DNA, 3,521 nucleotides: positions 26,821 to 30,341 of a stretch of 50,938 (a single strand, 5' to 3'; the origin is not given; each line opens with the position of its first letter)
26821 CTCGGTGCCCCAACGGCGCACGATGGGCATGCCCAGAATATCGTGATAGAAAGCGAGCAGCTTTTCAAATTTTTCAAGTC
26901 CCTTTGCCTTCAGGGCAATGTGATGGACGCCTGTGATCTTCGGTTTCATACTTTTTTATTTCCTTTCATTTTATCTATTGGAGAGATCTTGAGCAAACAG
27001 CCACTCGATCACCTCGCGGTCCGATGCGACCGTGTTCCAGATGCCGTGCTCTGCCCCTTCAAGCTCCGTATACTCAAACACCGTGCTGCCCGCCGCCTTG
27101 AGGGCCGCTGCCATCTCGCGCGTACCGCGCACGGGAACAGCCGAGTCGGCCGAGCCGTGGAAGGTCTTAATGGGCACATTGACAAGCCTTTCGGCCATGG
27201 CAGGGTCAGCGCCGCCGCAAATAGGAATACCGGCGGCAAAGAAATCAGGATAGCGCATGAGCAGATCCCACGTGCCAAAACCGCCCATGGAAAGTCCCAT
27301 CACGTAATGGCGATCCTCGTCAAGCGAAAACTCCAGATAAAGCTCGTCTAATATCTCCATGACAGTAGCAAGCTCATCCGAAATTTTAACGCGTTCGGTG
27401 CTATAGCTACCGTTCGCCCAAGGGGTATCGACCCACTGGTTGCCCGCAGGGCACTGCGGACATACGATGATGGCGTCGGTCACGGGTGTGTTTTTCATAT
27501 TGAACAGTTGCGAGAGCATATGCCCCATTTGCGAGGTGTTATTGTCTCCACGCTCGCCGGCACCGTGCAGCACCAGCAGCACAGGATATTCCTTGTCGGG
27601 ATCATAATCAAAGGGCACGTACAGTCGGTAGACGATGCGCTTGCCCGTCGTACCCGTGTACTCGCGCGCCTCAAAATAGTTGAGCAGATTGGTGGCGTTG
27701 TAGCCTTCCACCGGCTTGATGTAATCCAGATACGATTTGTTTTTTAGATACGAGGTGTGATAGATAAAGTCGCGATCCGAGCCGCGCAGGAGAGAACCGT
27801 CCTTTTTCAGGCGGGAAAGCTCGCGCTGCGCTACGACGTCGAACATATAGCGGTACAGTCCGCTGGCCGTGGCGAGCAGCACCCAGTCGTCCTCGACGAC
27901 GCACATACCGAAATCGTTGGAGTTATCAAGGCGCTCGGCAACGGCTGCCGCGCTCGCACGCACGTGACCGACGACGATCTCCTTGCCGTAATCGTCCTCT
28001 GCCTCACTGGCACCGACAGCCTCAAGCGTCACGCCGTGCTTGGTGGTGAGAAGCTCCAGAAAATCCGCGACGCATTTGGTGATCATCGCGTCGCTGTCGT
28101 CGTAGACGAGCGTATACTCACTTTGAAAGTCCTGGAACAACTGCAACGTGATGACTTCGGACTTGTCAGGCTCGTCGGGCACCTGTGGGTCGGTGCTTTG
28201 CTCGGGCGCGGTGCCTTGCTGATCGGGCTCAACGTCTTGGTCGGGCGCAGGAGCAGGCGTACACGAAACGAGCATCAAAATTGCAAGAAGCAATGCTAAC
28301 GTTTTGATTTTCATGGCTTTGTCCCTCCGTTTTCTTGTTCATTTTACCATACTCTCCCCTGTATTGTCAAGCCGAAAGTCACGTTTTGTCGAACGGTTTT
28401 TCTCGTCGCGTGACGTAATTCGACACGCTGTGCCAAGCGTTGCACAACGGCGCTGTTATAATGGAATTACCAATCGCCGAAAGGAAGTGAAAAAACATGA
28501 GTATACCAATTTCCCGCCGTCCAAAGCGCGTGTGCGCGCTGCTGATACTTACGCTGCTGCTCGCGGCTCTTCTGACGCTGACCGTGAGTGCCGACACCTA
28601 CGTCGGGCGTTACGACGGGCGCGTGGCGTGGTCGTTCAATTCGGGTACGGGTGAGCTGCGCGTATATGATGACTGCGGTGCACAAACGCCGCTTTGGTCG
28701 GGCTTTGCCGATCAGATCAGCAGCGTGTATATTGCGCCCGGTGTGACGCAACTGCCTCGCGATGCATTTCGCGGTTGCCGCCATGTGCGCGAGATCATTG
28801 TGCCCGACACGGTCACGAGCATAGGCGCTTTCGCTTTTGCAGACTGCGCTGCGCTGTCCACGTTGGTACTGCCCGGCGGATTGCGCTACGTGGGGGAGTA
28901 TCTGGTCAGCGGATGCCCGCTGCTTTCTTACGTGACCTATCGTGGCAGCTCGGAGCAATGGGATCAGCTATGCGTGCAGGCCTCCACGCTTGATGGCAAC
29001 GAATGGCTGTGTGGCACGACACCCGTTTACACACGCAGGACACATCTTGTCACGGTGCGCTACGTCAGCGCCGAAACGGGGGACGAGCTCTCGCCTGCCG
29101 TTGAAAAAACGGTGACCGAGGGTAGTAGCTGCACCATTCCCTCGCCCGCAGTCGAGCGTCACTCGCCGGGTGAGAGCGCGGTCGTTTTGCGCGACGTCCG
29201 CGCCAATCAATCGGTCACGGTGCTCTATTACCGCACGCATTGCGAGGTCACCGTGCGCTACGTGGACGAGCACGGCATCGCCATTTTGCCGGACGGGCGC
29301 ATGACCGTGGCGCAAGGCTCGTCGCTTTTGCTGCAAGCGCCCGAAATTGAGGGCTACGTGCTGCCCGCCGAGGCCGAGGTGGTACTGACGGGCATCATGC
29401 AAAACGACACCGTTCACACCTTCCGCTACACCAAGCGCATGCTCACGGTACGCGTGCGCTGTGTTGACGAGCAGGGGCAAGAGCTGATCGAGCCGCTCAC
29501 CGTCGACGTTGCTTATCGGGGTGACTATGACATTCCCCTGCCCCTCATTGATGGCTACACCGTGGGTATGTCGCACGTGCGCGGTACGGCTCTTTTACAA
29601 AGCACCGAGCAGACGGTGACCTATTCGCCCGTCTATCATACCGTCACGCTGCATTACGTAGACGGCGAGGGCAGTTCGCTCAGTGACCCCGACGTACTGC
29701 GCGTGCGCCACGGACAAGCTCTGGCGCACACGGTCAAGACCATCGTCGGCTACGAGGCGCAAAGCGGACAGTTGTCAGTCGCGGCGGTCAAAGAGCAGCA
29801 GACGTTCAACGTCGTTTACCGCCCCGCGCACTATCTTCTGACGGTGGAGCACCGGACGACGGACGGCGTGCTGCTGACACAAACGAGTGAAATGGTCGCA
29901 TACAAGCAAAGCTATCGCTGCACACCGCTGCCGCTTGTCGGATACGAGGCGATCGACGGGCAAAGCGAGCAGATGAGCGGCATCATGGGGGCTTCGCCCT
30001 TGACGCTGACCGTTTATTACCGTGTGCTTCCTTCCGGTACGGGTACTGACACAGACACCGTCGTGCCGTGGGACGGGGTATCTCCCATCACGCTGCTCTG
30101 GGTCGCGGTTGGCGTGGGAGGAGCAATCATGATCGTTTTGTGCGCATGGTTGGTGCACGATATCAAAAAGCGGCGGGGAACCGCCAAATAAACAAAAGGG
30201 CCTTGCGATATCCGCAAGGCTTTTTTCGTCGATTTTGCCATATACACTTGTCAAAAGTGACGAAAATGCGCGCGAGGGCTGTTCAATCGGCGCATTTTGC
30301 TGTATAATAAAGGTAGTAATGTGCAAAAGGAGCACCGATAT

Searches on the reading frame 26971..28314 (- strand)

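Call 27: search_protein_families(library=pfam, proteins=[window:26971-28314:-], max_evalue=0.00001)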
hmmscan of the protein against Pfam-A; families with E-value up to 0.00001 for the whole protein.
window:26971-28314:- (447 aa): 3 families
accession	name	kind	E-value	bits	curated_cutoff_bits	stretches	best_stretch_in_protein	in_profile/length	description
PF00326.27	Peptidase_S9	-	5.2e-10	39.6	22.6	0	316-371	46-101/213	Prolyl oligopeptidase family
PF02230.22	Abhydrolase_2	-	3.4e-09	37.3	23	1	240-428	11-204/217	Phospholipase/Carboxylesterase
PF00756.26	Esterase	-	9.8e-08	32.5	22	1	222-361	3-142/251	Putative esterase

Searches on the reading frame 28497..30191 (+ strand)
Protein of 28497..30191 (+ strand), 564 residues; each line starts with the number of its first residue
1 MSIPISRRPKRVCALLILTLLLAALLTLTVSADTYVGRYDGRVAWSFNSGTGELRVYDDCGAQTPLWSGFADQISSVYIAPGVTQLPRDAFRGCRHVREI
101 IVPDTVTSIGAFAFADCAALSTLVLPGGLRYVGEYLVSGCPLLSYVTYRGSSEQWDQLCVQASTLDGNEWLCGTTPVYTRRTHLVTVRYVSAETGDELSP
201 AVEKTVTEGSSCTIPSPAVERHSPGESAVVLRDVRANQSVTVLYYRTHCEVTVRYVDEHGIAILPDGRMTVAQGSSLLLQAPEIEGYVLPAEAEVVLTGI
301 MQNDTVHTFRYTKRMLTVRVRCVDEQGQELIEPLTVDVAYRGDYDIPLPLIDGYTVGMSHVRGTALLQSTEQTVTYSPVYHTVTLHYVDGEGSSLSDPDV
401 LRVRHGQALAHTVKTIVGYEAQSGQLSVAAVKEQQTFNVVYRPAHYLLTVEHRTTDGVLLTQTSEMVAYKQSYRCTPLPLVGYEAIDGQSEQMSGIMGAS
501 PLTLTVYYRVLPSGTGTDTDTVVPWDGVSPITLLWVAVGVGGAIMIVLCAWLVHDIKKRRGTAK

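Call 27: search_protein_families(library=pfam, proteins=[window:28497-30191:+], max_evalue=0.00001)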
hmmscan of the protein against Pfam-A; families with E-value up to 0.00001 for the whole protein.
window:28497-30191:+ (564 aa): 2 families
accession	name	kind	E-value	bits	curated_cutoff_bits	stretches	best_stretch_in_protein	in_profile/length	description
PF06458.18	MucBP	-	5e-25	88.5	23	1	317-376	1-60/63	MucBP domain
PF13306.12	LRR_5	-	2.1e-12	47.5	27.7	1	73-160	12-98/127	BspA type Leucine rich repeat region (6 copies)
